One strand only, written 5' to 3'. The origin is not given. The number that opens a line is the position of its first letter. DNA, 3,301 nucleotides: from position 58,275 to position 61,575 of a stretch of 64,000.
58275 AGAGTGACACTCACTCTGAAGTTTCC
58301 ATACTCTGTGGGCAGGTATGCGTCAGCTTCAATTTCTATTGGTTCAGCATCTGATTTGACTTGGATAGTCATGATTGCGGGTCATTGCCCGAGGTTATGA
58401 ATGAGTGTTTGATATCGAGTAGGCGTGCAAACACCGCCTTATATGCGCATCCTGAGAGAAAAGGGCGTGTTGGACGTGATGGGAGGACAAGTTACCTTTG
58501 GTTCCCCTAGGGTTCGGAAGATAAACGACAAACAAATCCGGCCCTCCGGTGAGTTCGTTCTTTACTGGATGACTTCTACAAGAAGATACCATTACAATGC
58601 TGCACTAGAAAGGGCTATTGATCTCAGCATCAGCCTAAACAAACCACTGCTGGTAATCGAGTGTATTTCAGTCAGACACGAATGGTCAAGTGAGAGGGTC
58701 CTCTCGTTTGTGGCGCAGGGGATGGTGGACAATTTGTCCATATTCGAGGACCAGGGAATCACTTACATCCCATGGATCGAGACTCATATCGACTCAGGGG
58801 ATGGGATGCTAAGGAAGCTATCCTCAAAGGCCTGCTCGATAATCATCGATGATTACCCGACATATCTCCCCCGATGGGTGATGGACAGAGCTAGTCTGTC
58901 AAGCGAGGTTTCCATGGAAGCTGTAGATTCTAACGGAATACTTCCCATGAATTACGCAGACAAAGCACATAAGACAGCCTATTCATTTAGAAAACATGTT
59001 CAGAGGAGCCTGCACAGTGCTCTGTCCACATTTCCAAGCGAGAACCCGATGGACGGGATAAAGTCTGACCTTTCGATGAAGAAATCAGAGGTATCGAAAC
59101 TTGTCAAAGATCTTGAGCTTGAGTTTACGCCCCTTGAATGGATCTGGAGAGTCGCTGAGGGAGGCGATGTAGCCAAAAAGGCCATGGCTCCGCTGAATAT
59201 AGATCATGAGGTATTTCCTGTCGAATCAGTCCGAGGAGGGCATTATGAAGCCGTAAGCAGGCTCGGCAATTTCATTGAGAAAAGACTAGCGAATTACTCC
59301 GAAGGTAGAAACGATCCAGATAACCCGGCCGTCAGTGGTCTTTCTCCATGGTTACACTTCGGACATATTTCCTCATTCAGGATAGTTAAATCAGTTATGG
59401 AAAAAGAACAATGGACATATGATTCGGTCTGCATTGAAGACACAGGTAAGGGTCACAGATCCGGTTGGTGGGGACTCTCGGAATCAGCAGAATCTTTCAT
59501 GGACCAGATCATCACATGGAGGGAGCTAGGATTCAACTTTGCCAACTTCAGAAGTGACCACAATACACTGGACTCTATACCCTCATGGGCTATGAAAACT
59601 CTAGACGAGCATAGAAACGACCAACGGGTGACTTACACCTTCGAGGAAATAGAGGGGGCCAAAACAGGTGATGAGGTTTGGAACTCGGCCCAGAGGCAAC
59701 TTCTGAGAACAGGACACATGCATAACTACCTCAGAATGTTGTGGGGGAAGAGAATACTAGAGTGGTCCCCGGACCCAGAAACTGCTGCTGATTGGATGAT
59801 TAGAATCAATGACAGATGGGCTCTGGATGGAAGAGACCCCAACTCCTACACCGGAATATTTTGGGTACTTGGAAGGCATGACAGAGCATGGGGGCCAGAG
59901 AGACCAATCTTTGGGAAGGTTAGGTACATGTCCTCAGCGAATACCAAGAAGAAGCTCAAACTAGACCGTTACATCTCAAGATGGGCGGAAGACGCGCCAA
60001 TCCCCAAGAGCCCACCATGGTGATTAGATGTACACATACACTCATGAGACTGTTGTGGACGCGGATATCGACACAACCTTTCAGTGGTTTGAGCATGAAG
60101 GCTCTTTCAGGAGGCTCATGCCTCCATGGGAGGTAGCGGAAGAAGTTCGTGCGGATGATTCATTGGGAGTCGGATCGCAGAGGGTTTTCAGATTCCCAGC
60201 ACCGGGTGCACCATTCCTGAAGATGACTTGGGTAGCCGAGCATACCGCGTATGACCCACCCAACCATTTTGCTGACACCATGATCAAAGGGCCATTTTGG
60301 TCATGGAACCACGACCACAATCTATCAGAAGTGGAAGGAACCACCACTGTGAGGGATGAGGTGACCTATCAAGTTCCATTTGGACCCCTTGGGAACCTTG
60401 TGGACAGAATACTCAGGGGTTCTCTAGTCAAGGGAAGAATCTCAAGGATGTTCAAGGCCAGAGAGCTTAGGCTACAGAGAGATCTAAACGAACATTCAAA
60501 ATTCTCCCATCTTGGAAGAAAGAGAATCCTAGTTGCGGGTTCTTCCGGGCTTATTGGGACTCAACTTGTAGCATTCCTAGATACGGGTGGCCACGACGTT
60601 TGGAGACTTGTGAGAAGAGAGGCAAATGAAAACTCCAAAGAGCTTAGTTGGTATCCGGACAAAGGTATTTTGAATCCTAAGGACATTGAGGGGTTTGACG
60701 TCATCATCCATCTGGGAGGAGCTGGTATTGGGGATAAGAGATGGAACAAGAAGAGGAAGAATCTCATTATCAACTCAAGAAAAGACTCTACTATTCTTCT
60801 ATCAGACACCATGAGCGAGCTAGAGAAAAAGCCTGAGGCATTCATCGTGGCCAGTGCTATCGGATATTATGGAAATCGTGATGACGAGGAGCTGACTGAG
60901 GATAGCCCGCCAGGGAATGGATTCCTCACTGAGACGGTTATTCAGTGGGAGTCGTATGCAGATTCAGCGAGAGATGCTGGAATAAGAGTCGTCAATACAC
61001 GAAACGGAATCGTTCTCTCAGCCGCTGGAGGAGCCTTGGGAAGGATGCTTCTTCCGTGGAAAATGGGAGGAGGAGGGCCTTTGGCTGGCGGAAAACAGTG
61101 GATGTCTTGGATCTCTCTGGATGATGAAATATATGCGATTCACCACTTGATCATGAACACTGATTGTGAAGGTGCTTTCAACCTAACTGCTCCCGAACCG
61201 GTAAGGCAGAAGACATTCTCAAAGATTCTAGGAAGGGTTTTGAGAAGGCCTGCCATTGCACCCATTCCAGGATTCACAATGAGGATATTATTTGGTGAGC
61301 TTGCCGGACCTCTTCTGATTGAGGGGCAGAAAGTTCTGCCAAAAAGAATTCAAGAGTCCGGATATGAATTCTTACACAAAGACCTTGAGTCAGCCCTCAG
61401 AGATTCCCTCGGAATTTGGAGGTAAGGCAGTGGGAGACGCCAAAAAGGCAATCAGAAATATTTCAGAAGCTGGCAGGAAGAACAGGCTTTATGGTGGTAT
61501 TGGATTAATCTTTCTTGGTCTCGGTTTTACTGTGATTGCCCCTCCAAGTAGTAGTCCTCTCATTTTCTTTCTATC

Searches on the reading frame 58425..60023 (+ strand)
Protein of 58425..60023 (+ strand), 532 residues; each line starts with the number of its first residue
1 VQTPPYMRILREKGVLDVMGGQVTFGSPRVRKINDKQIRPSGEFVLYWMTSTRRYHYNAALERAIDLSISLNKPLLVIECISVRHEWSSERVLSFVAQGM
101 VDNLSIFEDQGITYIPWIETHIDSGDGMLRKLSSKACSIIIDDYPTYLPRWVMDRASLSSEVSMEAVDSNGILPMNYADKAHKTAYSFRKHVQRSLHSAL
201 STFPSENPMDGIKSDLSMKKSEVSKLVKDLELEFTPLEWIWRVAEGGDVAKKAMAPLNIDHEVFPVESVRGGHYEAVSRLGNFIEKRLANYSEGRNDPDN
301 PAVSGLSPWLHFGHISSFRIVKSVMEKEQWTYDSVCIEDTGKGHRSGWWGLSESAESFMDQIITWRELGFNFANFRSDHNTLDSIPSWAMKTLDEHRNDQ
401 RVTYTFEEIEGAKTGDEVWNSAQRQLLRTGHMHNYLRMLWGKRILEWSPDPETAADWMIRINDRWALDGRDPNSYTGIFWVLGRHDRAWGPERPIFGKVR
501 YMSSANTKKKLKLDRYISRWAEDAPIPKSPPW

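Call 67: search_protein_families(library=pfam, proteins=[window:58425-60023:+], max_evalue=0.00001)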
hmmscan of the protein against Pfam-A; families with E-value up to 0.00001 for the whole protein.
window:58425-60023:+ (532 aa): 0 families

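Call 70: search_protein_families(library=pfam, proteins=[window:58425-60023:+], max_evalue=0.1)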
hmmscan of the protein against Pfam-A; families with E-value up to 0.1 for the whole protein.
window:58425-60023:+ (532 aa): 3 families
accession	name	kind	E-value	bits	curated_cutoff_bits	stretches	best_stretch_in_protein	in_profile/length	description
PF00875.24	DNA_photolyase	-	0.0063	16.9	26.6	1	45-101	1-56/164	DNA photolyase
PF03441.19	FAD_binding_7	-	0.0084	16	27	1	365-439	7-77/203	FAD binding domain of DNA photolyase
PF25632.1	Fusello_VP2_Capsid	-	0.02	15.7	27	0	166-201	26-63/74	Fusellovirus capsid protein VP2 family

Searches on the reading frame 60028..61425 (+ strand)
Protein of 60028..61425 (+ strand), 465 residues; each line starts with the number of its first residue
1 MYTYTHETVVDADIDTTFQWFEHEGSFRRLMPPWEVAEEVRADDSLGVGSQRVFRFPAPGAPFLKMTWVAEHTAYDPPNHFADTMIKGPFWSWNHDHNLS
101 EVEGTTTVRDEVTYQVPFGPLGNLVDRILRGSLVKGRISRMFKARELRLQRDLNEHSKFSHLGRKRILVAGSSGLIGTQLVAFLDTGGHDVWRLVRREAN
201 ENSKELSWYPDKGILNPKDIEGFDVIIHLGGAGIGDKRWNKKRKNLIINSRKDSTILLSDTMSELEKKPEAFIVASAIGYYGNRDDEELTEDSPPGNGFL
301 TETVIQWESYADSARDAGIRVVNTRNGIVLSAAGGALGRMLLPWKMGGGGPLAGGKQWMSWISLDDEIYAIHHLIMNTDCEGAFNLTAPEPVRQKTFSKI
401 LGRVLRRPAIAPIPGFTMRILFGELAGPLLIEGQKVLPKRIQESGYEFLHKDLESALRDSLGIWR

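Call 70: search_protein_families(library=pfam, proteins=[window:60028-61425:+], max_evalue=0.1)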
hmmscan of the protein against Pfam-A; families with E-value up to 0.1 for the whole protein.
window:60028-61425:+ (465 aa): 6 families
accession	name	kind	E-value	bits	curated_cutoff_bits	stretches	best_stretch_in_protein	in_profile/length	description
PF08338.16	DUF1731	-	4.9e-17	61.8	27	1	413-459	1-46/47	Domain of unknown function (DUF1731)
PF01370.27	Epimerase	-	2e-14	54.1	20.9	1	167-385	1-238/240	NAD dependent epimerase/dehydratase family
PF10604.15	Polyketide_cyc2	-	0.0007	20.3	27.4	1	1-136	1-128/142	Polyketide cyclase / dehydrase and lipid transport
PF16363.11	GDP_Man_Dehyd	-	0.004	17.1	27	1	168-209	1-42/332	GDP-mannose 4,6 dehydratase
PF05368.20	NmrA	-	0.0047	17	27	1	165-206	3-45/298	NmrA-like family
PF03364.25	Polyketide_cyc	-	0.0065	17.2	23.4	1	12-126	3-111/126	Polyketide cyclase / dehydrase and lipid transport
